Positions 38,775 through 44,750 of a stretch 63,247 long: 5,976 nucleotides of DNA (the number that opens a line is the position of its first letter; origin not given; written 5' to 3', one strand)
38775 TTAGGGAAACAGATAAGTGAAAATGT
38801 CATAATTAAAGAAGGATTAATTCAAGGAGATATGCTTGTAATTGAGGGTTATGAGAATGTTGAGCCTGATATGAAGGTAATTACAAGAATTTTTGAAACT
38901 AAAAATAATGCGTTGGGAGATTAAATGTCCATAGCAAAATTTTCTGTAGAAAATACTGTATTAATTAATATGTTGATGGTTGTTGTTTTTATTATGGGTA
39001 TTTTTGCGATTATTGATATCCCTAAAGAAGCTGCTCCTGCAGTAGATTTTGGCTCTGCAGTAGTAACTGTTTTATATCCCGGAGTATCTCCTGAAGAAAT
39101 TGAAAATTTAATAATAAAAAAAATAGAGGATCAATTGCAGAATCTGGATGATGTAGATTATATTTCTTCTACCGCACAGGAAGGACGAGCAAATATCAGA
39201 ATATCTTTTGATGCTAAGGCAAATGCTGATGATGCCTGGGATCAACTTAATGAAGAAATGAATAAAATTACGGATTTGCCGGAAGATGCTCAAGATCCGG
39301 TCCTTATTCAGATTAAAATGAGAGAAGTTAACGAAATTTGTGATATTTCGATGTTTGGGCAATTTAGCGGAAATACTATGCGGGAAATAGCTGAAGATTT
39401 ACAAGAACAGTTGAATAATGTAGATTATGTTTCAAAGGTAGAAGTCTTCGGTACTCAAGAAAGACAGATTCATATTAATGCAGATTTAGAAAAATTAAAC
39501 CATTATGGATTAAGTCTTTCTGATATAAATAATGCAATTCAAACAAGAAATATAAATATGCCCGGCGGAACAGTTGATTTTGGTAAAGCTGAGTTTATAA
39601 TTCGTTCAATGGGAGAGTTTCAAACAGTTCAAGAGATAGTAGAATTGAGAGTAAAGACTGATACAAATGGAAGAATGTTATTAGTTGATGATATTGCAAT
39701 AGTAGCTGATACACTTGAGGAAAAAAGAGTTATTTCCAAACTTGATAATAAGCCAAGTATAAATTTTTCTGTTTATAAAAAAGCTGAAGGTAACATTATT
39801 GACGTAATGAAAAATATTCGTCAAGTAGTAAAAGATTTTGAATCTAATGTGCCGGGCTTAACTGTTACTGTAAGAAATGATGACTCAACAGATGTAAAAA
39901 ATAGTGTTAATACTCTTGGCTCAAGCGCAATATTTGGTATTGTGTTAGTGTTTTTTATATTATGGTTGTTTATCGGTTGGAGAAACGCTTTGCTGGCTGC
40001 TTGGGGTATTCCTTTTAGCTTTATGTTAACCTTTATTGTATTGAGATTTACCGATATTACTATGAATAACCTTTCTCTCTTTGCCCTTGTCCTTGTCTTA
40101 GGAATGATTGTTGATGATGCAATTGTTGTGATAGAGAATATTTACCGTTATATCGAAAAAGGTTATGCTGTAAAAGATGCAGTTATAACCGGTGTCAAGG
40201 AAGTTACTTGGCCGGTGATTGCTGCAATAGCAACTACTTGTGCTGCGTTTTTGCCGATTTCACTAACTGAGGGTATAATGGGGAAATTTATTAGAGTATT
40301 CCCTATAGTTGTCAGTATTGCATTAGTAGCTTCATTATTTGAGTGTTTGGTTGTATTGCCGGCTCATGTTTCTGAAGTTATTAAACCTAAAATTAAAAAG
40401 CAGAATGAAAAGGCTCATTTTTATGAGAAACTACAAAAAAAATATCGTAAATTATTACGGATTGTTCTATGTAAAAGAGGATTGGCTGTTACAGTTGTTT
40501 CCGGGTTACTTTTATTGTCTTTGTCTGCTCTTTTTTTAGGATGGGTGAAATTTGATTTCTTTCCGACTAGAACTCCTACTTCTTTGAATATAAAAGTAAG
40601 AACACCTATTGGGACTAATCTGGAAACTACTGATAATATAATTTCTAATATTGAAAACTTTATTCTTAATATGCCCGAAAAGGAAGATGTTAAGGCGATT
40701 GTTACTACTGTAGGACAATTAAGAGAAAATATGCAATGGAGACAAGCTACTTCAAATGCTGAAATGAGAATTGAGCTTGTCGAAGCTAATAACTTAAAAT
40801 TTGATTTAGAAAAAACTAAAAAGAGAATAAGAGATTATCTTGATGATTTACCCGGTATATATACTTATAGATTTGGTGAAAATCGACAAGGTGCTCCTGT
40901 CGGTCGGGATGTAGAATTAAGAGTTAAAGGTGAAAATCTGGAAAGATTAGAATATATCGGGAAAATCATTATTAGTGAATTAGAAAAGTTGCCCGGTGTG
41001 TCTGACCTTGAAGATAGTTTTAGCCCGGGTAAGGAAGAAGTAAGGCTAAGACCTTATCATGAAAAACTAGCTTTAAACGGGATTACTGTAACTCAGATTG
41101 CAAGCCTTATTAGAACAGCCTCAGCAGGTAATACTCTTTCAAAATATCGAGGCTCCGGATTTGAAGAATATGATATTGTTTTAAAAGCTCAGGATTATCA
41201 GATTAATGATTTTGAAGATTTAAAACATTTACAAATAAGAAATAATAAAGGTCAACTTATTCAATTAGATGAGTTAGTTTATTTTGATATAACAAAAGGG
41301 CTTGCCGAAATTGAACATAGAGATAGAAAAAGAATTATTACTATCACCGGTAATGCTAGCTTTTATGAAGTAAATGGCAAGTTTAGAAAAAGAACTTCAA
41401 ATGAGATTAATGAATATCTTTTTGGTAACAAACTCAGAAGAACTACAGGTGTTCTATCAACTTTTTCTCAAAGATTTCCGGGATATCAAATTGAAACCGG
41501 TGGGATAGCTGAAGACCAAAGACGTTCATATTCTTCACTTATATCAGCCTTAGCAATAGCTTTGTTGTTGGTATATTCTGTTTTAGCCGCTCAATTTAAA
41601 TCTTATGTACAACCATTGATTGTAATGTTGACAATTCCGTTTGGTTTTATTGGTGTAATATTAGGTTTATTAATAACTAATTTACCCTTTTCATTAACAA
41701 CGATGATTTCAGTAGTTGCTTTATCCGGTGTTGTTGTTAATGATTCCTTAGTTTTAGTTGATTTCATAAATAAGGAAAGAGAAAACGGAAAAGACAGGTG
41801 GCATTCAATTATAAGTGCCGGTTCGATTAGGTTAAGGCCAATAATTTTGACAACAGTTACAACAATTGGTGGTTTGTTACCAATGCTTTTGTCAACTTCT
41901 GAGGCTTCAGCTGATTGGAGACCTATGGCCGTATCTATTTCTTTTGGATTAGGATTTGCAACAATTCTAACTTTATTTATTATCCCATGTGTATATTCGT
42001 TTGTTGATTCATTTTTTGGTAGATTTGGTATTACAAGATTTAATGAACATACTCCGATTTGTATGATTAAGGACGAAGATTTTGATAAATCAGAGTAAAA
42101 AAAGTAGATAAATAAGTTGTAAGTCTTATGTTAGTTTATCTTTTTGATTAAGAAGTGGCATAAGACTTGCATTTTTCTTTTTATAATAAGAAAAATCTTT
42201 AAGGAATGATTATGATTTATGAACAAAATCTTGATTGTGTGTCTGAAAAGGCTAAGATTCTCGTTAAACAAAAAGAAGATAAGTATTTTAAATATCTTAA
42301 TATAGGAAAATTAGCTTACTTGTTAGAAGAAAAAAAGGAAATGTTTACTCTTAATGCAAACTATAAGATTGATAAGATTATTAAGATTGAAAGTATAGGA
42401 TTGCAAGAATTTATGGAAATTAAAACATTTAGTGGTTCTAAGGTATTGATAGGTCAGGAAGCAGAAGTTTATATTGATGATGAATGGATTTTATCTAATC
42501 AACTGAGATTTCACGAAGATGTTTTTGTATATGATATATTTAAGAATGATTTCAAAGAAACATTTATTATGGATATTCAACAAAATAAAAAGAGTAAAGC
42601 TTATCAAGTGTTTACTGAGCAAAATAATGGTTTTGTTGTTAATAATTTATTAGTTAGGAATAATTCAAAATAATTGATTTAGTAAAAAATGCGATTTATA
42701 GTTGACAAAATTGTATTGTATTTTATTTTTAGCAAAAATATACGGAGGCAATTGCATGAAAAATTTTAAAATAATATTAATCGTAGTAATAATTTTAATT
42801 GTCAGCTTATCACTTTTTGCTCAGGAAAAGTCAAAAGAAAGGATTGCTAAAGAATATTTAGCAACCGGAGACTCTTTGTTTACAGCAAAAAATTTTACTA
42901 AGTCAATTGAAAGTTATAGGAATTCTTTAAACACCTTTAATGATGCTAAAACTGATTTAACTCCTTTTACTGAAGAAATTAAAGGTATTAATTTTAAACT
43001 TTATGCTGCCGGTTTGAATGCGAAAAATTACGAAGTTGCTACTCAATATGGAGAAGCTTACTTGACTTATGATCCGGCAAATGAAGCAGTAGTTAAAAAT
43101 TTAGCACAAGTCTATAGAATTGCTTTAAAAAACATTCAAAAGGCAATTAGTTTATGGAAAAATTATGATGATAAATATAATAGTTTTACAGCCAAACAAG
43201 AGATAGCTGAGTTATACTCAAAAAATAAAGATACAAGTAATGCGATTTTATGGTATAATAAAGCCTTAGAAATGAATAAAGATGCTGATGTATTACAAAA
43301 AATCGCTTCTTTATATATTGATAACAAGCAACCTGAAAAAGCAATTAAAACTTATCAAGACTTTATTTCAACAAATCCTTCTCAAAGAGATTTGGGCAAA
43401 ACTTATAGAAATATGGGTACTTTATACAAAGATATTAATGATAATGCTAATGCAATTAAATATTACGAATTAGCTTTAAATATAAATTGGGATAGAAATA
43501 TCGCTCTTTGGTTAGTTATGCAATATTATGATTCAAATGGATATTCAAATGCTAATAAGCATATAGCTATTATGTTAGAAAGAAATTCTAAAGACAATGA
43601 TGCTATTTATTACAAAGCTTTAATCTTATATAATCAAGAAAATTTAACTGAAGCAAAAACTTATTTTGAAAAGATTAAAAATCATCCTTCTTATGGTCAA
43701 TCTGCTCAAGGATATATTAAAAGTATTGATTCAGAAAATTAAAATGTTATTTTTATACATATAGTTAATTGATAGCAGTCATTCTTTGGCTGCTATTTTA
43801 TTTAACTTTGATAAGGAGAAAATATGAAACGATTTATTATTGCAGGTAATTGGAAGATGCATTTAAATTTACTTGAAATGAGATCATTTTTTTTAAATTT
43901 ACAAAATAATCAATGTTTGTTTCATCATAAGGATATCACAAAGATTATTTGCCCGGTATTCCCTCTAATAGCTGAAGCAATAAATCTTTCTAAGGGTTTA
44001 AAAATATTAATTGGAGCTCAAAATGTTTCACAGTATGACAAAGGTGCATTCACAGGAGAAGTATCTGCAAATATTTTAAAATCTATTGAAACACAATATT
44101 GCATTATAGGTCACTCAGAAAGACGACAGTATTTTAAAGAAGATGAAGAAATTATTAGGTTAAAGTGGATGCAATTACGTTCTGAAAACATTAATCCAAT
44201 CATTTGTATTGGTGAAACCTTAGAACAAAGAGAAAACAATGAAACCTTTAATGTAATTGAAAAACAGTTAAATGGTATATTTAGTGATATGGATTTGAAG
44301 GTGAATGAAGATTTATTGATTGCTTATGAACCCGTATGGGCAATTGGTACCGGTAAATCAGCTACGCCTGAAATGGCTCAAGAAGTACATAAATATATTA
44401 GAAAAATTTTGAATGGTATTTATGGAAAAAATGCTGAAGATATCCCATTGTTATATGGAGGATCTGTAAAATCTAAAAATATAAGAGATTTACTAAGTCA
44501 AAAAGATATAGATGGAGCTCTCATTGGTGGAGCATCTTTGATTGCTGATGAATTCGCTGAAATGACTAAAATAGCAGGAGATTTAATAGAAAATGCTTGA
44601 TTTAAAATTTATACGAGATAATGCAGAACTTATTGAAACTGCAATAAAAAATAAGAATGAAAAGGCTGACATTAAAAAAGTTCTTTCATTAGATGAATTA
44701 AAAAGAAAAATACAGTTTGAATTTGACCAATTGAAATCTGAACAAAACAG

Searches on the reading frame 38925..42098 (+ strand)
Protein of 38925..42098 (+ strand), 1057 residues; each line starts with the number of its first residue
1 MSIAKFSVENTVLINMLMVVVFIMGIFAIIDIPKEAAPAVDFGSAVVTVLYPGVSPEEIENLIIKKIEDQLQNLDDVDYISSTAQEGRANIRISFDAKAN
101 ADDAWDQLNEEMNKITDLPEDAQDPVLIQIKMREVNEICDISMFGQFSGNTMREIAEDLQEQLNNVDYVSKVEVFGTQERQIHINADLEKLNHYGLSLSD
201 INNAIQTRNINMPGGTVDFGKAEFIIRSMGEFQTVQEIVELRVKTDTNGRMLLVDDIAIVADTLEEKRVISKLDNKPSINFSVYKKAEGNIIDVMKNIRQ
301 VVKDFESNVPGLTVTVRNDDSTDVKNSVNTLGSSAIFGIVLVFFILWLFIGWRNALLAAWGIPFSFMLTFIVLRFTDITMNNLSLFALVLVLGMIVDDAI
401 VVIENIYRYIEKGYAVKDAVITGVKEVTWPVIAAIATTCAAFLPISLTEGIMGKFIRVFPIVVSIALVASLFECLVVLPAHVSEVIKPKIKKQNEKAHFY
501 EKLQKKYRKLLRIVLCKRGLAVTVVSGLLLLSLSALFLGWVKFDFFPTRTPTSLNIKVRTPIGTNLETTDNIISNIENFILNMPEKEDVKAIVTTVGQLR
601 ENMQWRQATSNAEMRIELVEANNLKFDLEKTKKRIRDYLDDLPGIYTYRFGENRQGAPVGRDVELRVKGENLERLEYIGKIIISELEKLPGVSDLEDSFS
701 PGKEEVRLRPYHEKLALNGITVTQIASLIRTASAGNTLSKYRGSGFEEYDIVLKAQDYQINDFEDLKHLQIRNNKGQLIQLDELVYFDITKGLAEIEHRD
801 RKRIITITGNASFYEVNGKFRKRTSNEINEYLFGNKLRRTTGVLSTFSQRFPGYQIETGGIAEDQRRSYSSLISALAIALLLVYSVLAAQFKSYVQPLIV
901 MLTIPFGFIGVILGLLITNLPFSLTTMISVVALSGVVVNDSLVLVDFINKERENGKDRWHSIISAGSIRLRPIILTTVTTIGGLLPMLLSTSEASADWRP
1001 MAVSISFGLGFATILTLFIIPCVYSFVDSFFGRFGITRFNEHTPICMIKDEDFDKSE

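Call 79: search_protein_families(library=pfam, max_evalue=0.00001, proteins=[window:38925-42098:+])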
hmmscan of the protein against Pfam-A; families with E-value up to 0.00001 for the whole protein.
window:38925-42098:+ (1057 aa): 2 families
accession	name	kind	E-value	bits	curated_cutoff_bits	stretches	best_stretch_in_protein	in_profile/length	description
PF00873.25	ACR_tran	-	3.7e-201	670.9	28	1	3-1027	1-1020/1021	AcrB/AcrD/AcrF family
PF03176.21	MMPL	-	3.3e-07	30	20.5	0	855-1026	124-301/333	MMPL family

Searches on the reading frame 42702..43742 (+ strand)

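Call 79: search_protein_families(library=pfam, max_evalue=0.00001, proteins=[window:42702-43742:+])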
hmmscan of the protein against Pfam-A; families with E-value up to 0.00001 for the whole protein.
window:42702-43742:+ (346 aa): 10 families
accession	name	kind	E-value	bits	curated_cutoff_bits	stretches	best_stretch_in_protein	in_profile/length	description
PF07719.23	TPR_2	-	6.3e-17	60.7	27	0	301-324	3-26/34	Tetratricopeptide repeat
PF13424.12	TPR_12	-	1.6e-16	60.7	30.1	0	129-193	10-76/77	Tetratricopeptide repeat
PF13181.12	TPR_8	-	2.4e-16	58.8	25.7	0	235-262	4-31/34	Tetratricopeptide repeat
PF00515.34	TPR_1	-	4e-15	55.3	27.8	0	233-262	2-31/34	Tetratricopeptide repeat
PF13428.12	TPR_14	-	6.8e-13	48.4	23.5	0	196-230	2-36/44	Tetratricopeptide repeat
PF13174.12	TPR_6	-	1.9e-11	44.2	26.3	0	300-329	1-31/33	Tetratricopeptide repeat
PF13432.12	TPR_16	-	9.6e-10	39.2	32.7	0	275-329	7-62/65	Tetratricopeptide repeat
PF13176.12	TPR_7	-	2.6e-08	33.8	27.9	0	235-261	2-28/36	Tetratricopeptide repeat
PF12895.13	ANAPC3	-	1.3e-07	32.2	27.2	0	175-221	2-49/82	Anaphase-promoting complex, cyclosome, subunit 3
PF14559.12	TPR_19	-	1.9e-07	31.7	25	0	175-222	4-52/68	Tetratricopeptide repeat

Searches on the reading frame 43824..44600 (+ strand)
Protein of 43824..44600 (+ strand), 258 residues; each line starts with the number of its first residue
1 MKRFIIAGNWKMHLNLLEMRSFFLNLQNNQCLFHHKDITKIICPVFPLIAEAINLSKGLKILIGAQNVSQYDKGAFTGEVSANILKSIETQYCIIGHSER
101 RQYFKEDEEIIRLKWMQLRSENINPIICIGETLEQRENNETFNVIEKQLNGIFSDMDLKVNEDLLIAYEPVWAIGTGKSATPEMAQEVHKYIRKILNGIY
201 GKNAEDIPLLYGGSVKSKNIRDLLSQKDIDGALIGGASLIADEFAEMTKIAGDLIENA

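Call 79: search_protein_families(library=pfam, max_evalue=0.00001, proteins=[window:43824-44600:+])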
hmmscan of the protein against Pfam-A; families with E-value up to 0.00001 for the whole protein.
window:43824-44600:+ (258 aa): 1 family
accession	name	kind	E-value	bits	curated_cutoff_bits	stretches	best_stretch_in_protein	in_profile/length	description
PF00121.24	TIM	-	2.1e-85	286.6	20.1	1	5-250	2-244/245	Triosephosphate isomerase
